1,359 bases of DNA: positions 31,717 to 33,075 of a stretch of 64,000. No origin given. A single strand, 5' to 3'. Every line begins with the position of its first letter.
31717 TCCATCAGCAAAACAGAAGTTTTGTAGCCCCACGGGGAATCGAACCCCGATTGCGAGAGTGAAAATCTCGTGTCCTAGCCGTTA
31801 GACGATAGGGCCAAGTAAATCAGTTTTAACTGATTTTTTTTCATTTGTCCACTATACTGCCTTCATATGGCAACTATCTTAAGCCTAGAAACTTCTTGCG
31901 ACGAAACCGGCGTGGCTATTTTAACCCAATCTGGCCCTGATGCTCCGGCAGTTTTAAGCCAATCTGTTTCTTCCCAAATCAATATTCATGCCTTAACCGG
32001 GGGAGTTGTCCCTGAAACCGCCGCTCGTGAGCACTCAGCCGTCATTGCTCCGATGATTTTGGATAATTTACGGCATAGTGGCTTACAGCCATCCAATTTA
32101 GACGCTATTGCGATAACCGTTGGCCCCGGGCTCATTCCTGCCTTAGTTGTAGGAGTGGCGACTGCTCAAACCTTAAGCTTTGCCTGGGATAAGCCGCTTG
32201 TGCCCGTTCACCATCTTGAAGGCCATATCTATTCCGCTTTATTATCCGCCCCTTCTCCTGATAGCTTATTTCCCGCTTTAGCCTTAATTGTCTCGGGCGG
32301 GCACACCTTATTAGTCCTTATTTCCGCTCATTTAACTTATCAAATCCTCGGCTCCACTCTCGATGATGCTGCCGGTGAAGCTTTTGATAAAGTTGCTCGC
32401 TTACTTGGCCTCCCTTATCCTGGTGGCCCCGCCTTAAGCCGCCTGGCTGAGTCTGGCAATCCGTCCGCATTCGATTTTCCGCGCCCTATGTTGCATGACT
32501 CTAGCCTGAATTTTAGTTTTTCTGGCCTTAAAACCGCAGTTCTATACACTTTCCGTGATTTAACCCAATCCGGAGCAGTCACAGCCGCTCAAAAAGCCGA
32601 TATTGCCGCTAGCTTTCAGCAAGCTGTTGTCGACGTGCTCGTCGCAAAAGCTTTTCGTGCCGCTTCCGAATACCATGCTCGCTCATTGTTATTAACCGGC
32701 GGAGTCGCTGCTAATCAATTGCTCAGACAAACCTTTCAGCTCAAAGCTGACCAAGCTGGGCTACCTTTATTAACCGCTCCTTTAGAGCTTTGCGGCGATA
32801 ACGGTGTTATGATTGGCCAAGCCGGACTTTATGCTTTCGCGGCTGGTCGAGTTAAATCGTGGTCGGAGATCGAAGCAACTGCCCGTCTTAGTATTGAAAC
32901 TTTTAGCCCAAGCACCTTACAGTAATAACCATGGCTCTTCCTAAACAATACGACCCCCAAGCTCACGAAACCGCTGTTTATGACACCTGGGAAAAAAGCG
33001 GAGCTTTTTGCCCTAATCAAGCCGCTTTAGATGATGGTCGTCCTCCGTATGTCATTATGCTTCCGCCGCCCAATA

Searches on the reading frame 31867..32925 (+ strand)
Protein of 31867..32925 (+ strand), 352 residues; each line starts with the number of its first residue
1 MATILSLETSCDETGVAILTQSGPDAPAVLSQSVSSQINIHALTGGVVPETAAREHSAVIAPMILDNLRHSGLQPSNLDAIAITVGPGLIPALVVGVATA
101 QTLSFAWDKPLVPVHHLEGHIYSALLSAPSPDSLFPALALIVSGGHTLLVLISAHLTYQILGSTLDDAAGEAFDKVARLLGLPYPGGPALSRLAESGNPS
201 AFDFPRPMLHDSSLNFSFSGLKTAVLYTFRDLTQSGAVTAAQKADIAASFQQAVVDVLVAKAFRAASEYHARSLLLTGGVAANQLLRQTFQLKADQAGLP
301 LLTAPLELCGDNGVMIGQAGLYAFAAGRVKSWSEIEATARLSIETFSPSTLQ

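Call 62: search_protein_families(library=pfam, proteins=[window:31867-32925:+], max_evalue=0.001)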
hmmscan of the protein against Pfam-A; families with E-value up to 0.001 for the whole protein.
window:31867-32925:+ (352 aa): 3 families
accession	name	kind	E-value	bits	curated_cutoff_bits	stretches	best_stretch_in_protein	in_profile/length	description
PF00814.31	TsaD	-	4.3e-93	312.3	24.8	1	29-317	2-263/264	tRNA N6-adenosine threonylcarbamoyltransferase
PF22521.2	HypF_C_2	-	5.6e-11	43.1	27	1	238-318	161-241/241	Carbamoyltransferase, Kae1-like Domain, second subdomain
PF02543.21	Carbam_trans_N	-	1.1e-05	25.5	24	1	109-288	125-318/346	Carbamoyltransferase N-terminus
